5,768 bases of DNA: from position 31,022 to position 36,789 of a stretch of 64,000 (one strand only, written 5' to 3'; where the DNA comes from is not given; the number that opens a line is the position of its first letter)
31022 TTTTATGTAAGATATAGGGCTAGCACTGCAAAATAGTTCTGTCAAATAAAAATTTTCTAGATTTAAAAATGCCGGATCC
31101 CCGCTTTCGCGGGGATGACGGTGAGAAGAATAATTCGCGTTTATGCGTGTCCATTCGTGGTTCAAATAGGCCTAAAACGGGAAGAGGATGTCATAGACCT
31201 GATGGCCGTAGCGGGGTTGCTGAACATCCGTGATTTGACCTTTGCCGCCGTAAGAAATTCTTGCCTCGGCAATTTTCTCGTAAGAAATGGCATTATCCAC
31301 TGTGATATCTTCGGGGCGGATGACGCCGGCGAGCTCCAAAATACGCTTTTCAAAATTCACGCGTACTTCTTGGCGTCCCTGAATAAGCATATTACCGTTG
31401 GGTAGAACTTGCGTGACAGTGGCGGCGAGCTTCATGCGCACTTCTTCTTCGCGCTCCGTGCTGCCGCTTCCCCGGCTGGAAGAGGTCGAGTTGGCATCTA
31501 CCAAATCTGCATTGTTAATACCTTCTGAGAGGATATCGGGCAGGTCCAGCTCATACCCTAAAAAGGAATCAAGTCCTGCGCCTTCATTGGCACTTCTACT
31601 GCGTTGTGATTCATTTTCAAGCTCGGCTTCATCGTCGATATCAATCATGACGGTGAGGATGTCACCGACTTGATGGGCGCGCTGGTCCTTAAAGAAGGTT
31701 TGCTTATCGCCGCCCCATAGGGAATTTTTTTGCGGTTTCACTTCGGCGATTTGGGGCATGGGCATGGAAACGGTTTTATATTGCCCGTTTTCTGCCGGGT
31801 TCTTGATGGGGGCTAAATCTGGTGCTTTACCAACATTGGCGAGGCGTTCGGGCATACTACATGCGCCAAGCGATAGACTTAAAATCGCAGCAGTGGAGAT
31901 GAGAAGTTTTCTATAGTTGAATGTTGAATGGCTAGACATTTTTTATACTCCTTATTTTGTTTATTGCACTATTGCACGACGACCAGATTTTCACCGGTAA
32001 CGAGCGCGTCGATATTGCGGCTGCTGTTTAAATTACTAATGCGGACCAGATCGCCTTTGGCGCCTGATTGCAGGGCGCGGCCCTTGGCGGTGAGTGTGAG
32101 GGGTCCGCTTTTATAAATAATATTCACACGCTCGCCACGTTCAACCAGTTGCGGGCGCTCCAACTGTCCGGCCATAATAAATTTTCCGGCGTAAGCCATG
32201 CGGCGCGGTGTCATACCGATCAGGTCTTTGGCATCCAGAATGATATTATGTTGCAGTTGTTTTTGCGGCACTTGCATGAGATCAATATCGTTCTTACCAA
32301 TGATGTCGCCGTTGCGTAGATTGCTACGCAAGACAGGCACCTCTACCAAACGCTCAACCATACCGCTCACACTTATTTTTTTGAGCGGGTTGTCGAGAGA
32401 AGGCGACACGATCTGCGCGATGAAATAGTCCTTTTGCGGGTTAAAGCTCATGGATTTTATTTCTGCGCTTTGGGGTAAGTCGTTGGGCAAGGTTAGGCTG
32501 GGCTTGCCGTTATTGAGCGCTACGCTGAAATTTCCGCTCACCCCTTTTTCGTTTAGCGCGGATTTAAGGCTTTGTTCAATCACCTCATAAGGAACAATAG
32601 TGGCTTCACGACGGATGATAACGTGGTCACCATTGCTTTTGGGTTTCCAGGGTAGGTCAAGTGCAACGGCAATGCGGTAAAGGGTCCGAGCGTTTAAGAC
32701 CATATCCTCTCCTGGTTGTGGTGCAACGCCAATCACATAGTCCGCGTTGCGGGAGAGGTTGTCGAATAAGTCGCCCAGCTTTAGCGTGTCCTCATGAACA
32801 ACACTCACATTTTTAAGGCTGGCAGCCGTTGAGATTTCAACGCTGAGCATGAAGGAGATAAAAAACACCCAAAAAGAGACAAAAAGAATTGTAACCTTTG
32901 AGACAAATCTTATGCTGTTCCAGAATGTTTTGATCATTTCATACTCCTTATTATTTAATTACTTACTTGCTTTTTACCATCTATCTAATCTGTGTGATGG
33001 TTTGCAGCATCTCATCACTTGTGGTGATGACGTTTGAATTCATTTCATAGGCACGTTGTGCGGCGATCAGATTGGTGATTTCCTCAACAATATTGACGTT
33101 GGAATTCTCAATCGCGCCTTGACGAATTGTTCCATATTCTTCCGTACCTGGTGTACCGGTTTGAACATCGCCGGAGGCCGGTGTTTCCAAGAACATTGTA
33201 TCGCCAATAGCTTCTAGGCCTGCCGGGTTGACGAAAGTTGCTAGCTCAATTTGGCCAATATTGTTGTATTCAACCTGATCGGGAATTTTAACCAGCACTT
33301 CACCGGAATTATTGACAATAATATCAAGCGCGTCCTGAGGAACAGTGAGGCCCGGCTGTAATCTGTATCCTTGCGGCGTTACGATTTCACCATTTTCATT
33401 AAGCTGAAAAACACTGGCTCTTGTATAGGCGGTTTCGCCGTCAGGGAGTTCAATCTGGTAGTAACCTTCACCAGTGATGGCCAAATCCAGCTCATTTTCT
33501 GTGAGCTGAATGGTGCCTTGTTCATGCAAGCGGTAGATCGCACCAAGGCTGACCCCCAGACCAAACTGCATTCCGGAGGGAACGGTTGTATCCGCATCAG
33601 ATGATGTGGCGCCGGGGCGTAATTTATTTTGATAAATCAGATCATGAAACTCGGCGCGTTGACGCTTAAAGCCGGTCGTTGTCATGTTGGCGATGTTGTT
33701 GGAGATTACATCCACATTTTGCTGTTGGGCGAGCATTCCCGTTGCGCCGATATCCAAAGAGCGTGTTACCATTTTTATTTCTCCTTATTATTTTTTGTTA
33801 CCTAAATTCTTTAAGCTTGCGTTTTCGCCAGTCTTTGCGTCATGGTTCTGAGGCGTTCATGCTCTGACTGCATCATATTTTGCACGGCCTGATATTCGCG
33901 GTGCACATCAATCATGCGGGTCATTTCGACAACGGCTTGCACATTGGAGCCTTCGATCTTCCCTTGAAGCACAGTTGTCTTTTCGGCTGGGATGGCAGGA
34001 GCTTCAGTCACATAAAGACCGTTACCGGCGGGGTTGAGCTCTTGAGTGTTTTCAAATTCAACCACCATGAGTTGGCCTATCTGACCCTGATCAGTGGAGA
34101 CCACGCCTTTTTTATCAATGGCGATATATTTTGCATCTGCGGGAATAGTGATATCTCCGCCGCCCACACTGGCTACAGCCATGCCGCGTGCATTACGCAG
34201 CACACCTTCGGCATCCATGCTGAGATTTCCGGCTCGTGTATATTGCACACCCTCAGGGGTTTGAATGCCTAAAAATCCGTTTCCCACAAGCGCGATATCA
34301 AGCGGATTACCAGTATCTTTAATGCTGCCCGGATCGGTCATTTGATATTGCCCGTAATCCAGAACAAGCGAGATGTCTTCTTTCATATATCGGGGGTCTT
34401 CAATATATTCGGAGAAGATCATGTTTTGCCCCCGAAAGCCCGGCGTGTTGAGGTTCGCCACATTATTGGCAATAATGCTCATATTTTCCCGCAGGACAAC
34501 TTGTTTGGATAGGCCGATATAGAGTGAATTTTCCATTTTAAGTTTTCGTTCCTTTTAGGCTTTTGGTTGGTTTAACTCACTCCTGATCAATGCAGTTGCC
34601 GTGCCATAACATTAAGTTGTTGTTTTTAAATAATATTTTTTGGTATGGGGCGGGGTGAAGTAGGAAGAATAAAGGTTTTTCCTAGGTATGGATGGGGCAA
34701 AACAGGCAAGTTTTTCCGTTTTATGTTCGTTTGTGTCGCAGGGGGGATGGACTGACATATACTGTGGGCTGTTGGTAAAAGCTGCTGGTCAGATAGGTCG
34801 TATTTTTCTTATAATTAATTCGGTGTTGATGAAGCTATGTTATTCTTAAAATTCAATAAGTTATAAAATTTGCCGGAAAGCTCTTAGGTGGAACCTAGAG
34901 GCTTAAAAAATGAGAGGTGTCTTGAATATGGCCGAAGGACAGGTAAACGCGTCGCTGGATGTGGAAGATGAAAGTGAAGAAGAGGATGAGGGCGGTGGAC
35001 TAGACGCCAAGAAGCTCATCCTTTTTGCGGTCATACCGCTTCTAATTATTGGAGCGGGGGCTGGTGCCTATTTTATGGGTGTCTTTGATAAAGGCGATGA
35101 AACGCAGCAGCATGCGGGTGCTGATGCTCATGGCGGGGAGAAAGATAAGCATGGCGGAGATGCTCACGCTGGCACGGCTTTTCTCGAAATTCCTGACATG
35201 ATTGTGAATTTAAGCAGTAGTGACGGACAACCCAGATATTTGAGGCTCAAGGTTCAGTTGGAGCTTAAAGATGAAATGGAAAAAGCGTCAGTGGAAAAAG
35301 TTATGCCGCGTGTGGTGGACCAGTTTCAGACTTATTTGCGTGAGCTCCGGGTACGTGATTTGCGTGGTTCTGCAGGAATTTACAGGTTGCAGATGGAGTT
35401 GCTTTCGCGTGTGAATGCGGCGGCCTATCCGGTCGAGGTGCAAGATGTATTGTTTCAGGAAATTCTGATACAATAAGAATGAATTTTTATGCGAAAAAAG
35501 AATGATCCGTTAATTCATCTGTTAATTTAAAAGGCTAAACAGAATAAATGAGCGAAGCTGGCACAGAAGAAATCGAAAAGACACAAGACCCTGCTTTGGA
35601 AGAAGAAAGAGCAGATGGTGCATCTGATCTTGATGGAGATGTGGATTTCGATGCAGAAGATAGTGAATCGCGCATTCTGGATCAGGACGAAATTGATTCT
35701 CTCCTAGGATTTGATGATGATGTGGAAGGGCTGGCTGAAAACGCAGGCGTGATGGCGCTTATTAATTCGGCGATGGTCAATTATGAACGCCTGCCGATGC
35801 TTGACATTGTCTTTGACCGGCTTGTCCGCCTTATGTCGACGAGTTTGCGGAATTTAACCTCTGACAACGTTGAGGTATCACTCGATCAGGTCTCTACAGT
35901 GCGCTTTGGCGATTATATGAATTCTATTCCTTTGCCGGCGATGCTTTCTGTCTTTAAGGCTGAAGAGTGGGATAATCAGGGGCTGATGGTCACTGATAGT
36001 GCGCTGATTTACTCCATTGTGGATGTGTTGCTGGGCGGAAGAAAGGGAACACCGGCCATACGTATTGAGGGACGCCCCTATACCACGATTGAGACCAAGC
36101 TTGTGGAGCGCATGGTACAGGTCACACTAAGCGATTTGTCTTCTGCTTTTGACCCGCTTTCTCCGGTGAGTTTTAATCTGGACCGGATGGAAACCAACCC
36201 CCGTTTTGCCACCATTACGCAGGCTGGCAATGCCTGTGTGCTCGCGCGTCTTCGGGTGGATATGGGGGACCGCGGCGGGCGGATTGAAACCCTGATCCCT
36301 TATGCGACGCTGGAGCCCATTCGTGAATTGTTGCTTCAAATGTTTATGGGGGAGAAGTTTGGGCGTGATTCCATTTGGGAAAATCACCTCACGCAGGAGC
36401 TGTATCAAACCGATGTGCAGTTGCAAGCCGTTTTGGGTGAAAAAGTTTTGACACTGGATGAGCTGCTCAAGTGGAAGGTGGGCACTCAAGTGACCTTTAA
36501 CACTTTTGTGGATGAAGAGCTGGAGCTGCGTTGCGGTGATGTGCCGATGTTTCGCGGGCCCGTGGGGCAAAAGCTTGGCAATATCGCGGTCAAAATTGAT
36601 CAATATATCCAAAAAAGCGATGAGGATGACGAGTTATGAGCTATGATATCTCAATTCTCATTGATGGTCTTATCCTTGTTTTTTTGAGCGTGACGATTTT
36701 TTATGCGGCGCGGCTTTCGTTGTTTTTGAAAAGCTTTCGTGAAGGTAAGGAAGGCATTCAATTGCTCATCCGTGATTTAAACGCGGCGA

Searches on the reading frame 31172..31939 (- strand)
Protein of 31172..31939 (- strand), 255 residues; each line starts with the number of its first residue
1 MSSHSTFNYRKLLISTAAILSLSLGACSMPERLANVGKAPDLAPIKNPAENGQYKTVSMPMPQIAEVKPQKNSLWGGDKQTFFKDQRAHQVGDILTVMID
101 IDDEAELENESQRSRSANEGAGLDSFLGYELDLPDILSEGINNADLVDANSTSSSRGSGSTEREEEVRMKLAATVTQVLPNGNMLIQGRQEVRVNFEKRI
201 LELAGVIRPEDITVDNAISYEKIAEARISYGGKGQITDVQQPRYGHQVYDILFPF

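Call 88: search_protein_families(library=pfam, proteins=[window:31172-31939:-], max_evalue=0.0001)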
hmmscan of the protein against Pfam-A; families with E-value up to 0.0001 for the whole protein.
window:31172-31939:- (255 aa): 1 family
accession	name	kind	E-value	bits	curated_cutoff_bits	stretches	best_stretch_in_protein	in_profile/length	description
PF02107.21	FlgH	-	3.3e-57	193.3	27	1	69-254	2-172/172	Flagellar L-ring protein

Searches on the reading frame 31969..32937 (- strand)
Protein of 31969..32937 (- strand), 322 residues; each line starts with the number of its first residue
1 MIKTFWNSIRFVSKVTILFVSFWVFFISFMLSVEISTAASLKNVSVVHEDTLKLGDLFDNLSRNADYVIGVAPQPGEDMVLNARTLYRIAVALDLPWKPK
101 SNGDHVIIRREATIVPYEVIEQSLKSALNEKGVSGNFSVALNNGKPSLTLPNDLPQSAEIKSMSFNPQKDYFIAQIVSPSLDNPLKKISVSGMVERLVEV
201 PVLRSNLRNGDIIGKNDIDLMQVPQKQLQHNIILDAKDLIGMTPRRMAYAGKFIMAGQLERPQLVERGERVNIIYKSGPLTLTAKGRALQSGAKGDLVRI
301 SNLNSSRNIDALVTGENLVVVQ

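Call 88: search_protein_families(library=pfam, proteins=[window:31969-32937:-], max_evalue=0.0001)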
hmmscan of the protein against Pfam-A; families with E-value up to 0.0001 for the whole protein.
window:31969-32937:- (322 aa): 1 family
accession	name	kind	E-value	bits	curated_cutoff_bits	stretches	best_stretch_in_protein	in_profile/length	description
PF13144.11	ChapFlgA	-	3.2e-29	101.9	23.8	1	199-321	2-122/122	Chaperone for flagella basal body P-ring formation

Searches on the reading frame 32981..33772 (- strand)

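Call 88: search_protein_families(library=pfam, proteins=[window:32981-33772:-], max_evalue=0.0001)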
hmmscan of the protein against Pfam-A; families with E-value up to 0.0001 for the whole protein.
window:32981-33772:- (263 aa): 3 families
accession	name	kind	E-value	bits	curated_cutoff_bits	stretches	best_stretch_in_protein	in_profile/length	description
PF22692.1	LlgE_F_G_D1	-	4.3e-23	81.7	27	1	98-160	1-63/64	Flagellar hook protein FlgE/F/G D1 domain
PF06429.18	Flg_bbr_C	-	9.1e-22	76.8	23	1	217-262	1-46/46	Flagellar basal body rod FlgEFG protein C-terminal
PF00460.25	Flg_bb_rod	-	1.2e-10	41.5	20.7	1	6-36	1-31/31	Flagella basal body rod protein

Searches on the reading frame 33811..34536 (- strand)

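Call 88: search_protein_families(library=pfam, proteins=[window:33811-34536:-], max_evalue=0.0001)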
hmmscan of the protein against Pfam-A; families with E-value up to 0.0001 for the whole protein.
window:33811-34536:- (241 aa): 3 families
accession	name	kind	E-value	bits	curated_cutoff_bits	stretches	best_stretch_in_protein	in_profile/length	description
PF22692.1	LlgE_F_G_D1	-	3.5e-16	59.6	27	1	82-147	1-63/64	Flagellar hook protein FlgE/F/G D1 domain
PF06429.18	Flg_bbr_C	-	1.1e-13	50.9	23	1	191-234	2-45/46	Flagellar basal body rod FlgEFG protein C-terminal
PF00460.25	Flg_bb_rod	-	8.8e-07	29.2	20.7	1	16-35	12-31/31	Flagella basal body rod protein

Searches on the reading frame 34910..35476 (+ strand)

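Call 88: search_protein_families(library=pfam, proteins=[window:34910-35476:+], max_evalue=0.0001)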
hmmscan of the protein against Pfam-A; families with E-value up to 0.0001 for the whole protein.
window:34910-35476:+ (188 aa): 1 family
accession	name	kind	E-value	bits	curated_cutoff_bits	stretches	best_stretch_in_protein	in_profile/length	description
PF03748.19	FliL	-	2e-20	73.7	24.6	1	91-188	1-103/103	Flagellar basal body-associated protein FliL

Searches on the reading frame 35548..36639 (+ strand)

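Call 89: search_protein_families(library=pfam, proteins=[window:35548-36639:+], max_evalue=0.0001)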
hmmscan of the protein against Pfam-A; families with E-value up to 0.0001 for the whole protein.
window:35548-36639:+ (363 aa): 2 families
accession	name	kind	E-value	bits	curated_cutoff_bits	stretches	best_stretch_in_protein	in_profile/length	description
PF02154.20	FliM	-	8.8e-61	205.6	27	1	71-262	3-192/192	Flagellar motor switch protein FliM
PF01052.25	FliMN_C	-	2.4e-18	66.3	23.8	1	283-354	1-72/73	Type III flagellar switch regulator (C-ring) FliN C-term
